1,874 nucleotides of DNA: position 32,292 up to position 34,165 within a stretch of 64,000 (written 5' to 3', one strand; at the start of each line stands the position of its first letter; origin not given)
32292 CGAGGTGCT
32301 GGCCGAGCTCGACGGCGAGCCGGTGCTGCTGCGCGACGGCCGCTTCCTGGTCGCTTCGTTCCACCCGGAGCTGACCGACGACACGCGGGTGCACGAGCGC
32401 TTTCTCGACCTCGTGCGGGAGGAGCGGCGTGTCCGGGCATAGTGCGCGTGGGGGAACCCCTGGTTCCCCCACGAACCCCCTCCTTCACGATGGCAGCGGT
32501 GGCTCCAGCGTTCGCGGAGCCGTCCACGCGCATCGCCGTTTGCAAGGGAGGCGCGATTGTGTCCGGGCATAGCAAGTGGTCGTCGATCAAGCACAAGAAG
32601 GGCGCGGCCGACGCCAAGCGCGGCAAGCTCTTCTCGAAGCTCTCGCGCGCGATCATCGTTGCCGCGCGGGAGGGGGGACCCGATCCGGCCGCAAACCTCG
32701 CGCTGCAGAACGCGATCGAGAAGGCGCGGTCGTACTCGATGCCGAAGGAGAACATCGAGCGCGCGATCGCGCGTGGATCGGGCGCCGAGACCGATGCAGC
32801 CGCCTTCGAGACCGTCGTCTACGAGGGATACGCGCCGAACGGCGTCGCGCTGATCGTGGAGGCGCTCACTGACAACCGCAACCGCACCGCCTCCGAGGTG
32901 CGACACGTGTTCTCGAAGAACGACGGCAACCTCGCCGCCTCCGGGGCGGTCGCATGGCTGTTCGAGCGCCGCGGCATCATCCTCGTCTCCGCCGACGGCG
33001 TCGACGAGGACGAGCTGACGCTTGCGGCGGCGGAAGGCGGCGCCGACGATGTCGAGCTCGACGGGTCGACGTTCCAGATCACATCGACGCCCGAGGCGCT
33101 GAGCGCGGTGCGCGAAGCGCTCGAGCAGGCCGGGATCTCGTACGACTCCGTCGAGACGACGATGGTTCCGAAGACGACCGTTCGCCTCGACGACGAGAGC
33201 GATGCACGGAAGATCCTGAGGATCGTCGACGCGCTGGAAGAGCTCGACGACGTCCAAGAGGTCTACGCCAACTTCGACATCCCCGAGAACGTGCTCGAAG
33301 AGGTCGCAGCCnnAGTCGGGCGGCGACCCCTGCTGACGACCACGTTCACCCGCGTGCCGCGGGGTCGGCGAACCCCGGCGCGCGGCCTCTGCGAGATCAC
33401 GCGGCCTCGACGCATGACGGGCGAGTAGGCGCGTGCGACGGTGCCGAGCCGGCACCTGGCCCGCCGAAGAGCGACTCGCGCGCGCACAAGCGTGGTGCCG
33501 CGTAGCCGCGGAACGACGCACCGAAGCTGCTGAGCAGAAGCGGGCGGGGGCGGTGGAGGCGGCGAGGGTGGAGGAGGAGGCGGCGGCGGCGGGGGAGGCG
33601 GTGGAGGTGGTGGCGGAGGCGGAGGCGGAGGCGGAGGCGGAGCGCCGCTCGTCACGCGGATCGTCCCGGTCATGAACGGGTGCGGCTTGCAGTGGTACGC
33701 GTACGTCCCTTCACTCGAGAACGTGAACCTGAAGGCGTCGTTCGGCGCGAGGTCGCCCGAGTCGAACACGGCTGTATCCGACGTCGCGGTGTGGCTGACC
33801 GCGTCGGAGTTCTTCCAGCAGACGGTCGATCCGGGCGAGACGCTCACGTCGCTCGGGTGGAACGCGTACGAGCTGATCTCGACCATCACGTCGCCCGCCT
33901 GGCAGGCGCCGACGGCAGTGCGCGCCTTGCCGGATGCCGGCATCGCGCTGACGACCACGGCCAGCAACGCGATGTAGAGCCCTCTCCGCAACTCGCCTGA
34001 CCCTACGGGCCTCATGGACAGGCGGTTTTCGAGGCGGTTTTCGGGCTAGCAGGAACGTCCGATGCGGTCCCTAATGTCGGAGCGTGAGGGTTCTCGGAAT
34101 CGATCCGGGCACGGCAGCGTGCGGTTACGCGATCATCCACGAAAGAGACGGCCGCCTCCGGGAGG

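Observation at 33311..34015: Cupredoxin-(Pro25-Ser-Pro7)-PASTA fusion inserted between yebC and ruvC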

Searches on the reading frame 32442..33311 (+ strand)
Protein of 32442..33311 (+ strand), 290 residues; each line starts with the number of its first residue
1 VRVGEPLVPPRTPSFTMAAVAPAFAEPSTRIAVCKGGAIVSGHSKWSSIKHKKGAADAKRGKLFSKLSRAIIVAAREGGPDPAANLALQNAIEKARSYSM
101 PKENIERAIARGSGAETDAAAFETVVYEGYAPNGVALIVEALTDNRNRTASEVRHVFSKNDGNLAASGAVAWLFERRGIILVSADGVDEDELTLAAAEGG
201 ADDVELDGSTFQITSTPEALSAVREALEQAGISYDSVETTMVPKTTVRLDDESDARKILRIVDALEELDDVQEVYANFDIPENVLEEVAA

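Call 4: search_protein_families(library=pfam, proteins=[window:32442-33311:+], max_evalue=1)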
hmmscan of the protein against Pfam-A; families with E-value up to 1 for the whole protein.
window:32442-33311:+ (290 aa): 5 families
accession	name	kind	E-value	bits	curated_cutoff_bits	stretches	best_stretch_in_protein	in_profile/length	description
PF01709.26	Transcrip_reg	-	5.6e-59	198.9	27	1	122-278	1-160/160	TACO1/YebC second and third domain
PF20772.2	TACO1_YebC_N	-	1.3e-33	115.7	36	1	44-114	1-72/73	TACO1/YebC protein N-terminal domain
PF00403.32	HMA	-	0.045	14.6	24.8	0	203-231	30-60/62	Heavy-metal-associated domain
PF13721.11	SecD-TM1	-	0.072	14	30.5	1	204-254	34-83/103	SecD export protein N-terminal TM region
PF14085.11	DUF4265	-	0.098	13.1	27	1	208-266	51-108/115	Domain of unknown function (DUF4265)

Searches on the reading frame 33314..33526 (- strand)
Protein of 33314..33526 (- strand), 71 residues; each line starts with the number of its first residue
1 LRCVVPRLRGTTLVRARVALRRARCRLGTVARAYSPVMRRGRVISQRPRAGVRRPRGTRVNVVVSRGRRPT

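Call 35: search_protein_representatives(protein=window:33314-33526:-)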
Query: 71 residues. Proteins with E-value up to 0.001 (for the whole library): 10454; up to 1e-10: 2114; up to 1e-30: 206. The best 150 are listed.
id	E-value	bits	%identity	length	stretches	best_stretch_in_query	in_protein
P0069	3.4e-212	692.4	40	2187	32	4-70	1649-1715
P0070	3.5e-170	560.0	36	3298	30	4-68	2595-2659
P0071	1.1e-147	489.0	37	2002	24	4-68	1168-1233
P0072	1.6e-133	444.4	35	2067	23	4-70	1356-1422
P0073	1.8e-128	428.5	38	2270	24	4-70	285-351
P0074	2.2e-127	425.1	39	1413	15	4-71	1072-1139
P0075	9.4e-120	401.0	36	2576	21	4-70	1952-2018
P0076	5.3e-112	376.6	39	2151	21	5-70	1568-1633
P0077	7.9e-101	341.4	35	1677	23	3-70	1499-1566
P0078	7.8e-100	338.3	46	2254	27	34-70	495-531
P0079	2.9e-93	317.6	40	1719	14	4-70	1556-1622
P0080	5.4e-92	313.5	37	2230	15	3-70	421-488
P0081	5.5e-89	304.1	35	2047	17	3-67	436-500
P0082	3.6e-88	301.5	40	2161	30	4-70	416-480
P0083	1.6e-86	296.3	34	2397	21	5-69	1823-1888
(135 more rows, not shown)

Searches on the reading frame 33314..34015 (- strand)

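Call 4: search_protein_families(library=pfam, proteins=[window:33314-34015:-], max_evalue=1)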
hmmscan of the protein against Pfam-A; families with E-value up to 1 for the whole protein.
window:33314-34015:- (234 aa): 3 families
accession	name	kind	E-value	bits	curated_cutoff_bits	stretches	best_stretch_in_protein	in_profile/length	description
PF00127.26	Copper-bind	-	2.9e-10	40.9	21.2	1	43-121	5-98/99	Copper binding proteins, plastocyanin/azurin family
PF03793.24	PASTA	-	2.2e-07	31.2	23.2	1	168-228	3-63/64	PASTA domain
PF13473.12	Cupredoxin_1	-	2.8e-07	31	27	1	18-119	6-102/104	Cupredoxin-like domain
